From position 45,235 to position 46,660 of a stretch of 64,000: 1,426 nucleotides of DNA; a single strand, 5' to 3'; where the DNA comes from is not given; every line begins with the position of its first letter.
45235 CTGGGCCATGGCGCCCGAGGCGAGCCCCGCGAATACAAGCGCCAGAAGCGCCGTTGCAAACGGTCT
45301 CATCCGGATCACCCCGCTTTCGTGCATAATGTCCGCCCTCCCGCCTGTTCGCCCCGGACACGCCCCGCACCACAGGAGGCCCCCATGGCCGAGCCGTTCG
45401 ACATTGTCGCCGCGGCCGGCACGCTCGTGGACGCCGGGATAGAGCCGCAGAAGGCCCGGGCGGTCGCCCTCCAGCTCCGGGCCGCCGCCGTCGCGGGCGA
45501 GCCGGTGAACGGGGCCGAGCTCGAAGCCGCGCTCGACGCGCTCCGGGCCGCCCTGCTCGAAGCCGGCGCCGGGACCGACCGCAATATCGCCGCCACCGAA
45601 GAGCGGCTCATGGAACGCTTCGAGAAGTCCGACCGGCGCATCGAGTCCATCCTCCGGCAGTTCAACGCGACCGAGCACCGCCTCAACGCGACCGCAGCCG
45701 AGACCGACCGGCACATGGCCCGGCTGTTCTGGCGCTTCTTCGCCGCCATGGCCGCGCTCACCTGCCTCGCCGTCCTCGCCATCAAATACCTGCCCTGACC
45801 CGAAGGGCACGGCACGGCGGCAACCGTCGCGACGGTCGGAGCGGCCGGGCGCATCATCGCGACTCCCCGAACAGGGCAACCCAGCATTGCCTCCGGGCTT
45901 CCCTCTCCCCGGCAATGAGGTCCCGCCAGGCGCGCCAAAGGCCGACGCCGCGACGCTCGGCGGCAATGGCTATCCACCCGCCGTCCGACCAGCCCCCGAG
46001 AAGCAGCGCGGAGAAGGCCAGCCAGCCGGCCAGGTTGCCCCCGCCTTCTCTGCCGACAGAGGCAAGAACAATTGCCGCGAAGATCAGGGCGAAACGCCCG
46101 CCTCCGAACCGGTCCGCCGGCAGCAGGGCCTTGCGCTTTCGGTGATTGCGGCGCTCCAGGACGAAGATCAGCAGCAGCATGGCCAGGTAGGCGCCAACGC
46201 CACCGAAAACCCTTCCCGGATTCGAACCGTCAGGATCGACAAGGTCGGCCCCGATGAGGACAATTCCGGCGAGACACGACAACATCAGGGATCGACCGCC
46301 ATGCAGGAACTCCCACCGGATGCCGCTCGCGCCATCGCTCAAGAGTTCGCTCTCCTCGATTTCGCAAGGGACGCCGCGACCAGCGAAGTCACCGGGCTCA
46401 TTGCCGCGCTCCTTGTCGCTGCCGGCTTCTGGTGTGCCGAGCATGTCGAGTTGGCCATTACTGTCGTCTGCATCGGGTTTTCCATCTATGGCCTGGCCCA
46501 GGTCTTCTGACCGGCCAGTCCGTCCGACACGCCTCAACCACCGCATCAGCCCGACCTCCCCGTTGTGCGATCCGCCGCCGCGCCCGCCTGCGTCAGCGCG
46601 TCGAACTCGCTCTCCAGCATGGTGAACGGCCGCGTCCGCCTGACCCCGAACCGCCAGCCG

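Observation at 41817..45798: Three plus-strand DUF1640-like coiled-coil/TM paralogs bracket a two-gene secreted-protein cargo inside the minus-strand pilus operon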

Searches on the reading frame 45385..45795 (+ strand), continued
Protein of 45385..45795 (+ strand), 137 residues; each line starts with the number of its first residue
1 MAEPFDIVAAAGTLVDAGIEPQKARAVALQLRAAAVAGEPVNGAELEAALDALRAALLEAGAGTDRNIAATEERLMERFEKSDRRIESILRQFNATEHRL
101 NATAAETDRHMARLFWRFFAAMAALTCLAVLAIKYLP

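Call 58: fold_search(model_id=the predicted structure, library=pdb)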
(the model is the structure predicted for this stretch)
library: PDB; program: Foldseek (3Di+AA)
matches with E <= 10: 17; with E <= 0.001: 0
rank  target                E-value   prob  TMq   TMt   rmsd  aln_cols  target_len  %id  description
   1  7x7p_A                6.2e+00  0.14  0.17  0.45   4.0        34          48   32  CryoEM structure of dsDNA-RuvB-RuvA domain3 complex (released 2023-03-15)
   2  1ykh_B                6.6e+00  0.05  0.21  0.24  10.5        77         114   19  Structure of the mediator MED7/MED21 (Med7/Srb7) subcomplex (released 2005-02-22)
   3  9fpc                  7.1e+00  0.30  0.16  0.06   0.4        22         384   36  Architectural insights into the corrin and metal binding sites of CobN cobaltochelatase (released 2025-06-25)
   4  8tcz_D                7.1e+00  0.06  0.21  0.12  12.5        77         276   21  Structure of PYCR1 complexed with 2-(pyridin-2-yl)cyclopropane-1-carboxylic acid (released 2024-03-06)
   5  2ahr_A                7.7e+00  0.10  0.23  0.13   6.6        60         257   25  Crystal Structures of 1-Pyrroline-5-Carboxylate Reductase from Human Pathogen Streptococcus pyogenes (released 2005-09-13)
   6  6xp0_E                7.7e+00  0.08  0.23  0.12  12.4        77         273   21  Structure of human PYCR1 complexed with N-formyl L-proline (released 2020-11-04)
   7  7x9s_F                8.2e+00  0.09  0.23  0.23   3.7        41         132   24  Crystal structure of a complex between the antirepressor GmaR and the transcriptional repressor MogR (released 2022-11-23)
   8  9a7k_B                8.2e+00  0.08  0.19  0.07   4.2        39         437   20  Integrative model of SUFB-SUFD by crosslinking MS and deep learning (released 2024-09-18)
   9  9p0u_D                8.2e+00  0.06  0.22  0.12  12.5        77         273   21  Structure of PYCR1 complexed with the allosteric inhibitor 7-benzamido-4-hydroxynaphthalene-2-sulfonic acid (released 2026-02-04)
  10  8tcu_D                8.2e+00  0.06  0.22  0.12  12.5        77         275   21  Structure of PYCR1 complexed with 2-chloro-5-(2-oxoimidazolidin-1-yl)benzoic acid (released 2024-03-06)
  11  6wuc_W                8.9e+00  0.04  0.19  0.38   6.5        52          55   23  The yeast Ctf3 complex with Cnn1-Wip1 (released 2020-06-17)
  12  2ev1_A                9.5e+00  0.06  0.16  0.12   7.9        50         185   26  Structure of Rv1264N, the regulatory domain of the mycobacterial adenylyl cylcase Rv1264, at pH 6.0 (released 2006-11-07)
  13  6xoz_E                9.5e+00  0.06  0.22  0.12  12.5        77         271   21  Structure of human PYCR1 complexed with L-tetrahydro-2-furoic acid (released 2020-11-04)
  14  2izz_E                9.5e+00  0.06  0.22  0.12  12.5        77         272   21  Crystal structure of human pyrroline-5-carboxylate reductase (released 2006-08-01)
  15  8dkg_E                9.5e+00  0.06  0.22  0.12  12.5        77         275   21  Structure of PYCR1 Thr171Met variant complexed with NADH (released 2023-02-08)
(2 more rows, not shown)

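Call 60: find_encoding_contigs(protein=P0012, flank=10000, max_places=2)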
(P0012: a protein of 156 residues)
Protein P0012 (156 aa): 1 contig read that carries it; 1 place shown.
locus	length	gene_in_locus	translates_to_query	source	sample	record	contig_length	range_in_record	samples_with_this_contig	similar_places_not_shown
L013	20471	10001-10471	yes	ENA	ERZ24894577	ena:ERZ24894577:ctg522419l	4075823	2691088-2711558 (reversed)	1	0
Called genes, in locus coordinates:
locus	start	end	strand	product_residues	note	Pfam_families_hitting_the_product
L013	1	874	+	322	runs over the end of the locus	PF04199:Cyclase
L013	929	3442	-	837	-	PF07715:Plug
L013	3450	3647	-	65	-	-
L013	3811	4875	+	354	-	PF19649:DUF6152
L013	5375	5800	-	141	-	-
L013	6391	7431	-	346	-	PF19649:DUF6152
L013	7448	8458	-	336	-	PF19649:DUF6152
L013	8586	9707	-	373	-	PF01408:GFO_IDH_MocA, PF02894:GFO_IDH_MocA_C, PF22725:GFO_IDH_MocA_C3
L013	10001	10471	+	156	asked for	-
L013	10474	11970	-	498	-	PF01970:TctA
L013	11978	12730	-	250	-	PF07331:TctB (weak)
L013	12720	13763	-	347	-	PF03401:TctC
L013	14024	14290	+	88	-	PF02604:PhdYeFM_antitox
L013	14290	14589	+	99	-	PF05016:ParE_toxin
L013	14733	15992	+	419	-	PF01321:Creatinase_N, PF00557:Peptidase_M24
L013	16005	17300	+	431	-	PF01326:PPDK_N, PF00391:PEP-utilizers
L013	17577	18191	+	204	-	PF00892:EamA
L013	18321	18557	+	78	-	PF19891:DUF6364 (weak)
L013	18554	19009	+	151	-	PF01850:PIN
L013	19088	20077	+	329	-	PF00389:2-Hacid_dh, PF02826:2-Hacid_dh_C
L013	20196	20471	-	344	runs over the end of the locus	PF04909:Amidohydro_2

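Call 61: find_encoding_contigs(protein=P0019, flank=10000, max_places=2)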
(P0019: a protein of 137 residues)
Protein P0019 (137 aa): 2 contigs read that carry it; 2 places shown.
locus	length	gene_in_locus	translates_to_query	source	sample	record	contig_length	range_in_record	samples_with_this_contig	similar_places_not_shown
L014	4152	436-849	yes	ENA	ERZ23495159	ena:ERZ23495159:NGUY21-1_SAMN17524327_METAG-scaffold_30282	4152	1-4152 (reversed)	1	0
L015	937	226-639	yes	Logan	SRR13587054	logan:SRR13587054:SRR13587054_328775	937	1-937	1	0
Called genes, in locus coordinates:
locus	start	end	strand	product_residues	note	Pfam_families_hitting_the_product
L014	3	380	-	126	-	?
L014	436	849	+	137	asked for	-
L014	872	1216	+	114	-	-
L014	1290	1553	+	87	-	PF07798:CCDC90-like (faint)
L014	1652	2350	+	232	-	PF05685:Uma2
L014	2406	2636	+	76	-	-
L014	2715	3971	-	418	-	-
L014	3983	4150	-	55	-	?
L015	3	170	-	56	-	?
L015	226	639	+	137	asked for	-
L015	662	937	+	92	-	?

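Call 83: find_related_loci(query=A2, collection=viral_contigs, flank=6000)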
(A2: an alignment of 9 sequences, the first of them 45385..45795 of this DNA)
Query A2 (137 aa) in viral_contigs; peptide patterns used: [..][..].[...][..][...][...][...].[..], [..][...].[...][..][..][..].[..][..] (x = any residue, [..] = any of these).
71 stretches matched a pattern, but none encodes a relative of the query by tblastn (E <= 1e-3).

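Call 87: search_solved_structures(query=L001:7841-9943:-, max_evalue=0.01)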
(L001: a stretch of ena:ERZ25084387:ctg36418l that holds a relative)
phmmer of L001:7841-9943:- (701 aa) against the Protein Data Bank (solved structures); distinct sequences matched with E-value up to 0.01: 3.
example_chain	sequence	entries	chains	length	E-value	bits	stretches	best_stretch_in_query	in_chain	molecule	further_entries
6sjw_A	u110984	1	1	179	1.4e-23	86.4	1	534-688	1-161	Iron-regulated protein FrpC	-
6sjx_A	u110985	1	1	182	4.9e-23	84.6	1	533-688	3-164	Iron-regulated protein FrpC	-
8aht_A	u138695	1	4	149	0.0092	17.5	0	573-640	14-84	Calmodulin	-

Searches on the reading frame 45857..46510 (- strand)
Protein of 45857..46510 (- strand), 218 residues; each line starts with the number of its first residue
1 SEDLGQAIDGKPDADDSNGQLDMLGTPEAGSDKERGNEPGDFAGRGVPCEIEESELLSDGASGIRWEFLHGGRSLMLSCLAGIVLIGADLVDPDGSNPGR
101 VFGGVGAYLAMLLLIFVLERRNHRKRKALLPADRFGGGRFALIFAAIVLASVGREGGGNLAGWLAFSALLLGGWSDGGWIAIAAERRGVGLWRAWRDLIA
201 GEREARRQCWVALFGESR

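Call 9: search_protein_families(library=pfam, max_evalue=1, proteins=[window:45857-46510:-])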
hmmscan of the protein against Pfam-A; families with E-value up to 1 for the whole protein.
window:45857-46510:- (218 aa): 1 family
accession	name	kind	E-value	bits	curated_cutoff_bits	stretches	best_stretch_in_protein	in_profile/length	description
PF21314.2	TM_ErbB1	-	0.069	13.4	27.1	1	100-127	4-31/36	Epidermal growth factor receptor transmembrane-juxtamembrane segment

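Call 18: search_protein_families(library=ncbifam, max_evalue=1, proteins=[window:45857-46510:-])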
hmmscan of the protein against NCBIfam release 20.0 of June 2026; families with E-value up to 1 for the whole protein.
window:45857-46510:- (218 aa): 0 families

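Call 51: search_protein_families(library=padloc, max_evalue=0.01, proteins=[window:45857-46510:-])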
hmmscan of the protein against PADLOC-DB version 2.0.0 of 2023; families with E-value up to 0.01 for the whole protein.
window:45857-46510:- (218 aa): 0 families

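Call 52: search_protein_families(library=phrogs, max_evalue=0.01, proteins=[window:45857-46510:-])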
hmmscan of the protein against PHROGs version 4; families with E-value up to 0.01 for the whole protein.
window:45857-46510:- (218 aa): 0 families
